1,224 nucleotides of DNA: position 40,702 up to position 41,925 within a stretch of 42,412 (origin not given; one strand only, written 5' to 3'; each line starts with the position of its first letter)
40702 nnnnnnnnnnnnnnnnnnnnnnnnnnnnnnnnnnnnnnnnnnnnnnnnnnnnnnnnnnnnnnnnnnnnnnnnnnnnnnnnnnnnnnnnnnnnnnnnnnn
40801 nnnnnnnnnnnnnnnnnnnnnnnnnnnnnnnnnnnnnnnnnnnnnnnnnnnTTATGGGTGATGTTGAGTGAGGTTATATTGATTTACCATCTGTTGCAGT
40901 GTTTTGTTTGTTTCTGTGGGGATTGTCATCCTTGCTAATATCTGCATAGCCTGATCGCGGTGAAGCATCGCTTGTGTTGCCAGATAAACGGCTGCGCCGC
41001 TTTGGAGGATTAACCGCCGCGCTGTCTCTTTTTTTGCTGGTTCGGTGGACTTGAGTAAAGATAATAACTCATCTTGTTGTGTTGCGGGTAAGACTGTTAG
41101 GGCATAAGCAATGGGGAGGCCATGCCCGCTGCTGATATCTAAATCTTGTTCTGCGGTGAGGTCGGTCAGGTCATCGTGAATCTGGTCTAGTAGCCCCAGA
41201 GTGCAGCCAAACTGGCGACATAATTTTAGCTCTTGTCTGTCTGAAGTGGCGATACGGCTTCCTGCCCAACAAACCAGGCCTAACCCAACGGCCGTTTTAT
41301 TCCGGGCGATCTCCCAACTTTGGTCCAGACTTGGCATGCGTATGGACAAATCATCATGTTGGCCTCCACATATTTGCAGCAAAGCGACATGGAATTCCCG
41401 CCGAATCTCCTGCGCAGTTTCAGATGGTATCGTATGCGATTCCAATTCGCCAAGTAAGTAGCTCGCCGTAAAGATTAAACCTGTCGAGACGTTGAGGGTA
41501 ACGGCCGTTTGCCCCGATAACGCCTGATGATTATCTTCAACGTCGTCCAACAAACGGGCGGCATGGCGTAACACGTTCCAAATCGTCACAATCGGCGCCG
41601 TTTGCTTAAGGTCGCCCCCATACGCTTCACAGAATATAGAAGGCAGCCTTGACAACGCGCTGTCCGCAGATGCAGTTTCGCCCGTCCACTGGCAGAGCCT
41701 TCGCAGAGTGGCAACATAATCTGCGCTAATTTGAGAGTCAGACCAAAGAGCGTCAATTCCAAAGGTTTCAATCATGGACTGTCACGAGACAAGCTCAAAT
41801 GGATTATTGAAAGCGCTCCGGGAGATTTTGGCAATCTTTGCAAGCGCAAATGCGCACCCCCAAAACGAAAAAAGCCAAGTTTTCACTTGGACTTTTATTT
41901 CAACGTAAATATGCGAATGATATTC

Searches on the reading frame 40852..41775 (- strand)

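Call 7: search_protein_families(library=pfam, proteins=[window:40852-41775:-], max_evalue=0.001)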
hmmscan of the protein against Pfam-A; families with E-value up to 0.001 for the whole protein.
window:40852-41775:- (307 aa): 1 family
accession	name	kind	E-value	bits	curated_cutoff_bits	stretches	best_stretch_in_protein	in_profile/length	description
PF00348.22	polyprenyl_synt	-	2.1e-15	57.1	27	1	48-252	27-244/251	Polyprenyl synthetase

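Call 105: search_protein_families(library=ncbifam, proteins=[window:40852-41775:-], max_evalue=0.00001)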
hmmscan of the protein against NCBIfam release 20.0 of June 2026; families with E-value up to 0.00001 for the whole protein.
window:40852-41775:- (307 aa): 7 families
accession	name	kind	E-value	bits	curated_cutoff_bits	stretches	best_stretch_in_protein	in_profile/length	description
NF041169.1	f2_encap_cargo4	exception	6.5e-15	55.2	450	1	116-298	132-327/334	family 2 encapsulin nanocompartment cargo protein polyprenyl transferase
NF040698.1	IdsA_Meth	equivalog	1.2e-10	41.2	468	1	47-300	52-322/328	short chain isoprenyl diphosphate synthase IdsA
NF045549.1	GGPPsyn_IdsB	equivalog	1.6e-09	37.3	475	1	49-206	77-241/346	geranylgeranyl diphosphate synthase IdsB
NF045628.1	HxpDPsynlarge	equivalog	9.2e-08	31.4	500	1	66-260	64-264/311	hexaprenyl-diphosphate synthase large subunit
NF041003.1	GGPP_syn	equivalog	8.6e-07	28.3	500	1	114-296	124-317/326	geranylgeranyl diphosphate synthase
NF045485.1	FPPsyn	subfamily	1.1e-06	28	275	1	107-210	117-224/288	farnesyl diphosphate synthase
TIGR02748.1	GerC3_HepT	equivalog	1.6e-06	27.5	456.55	1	67-298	73-312/319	heptaprenyl diphosphate synthase component II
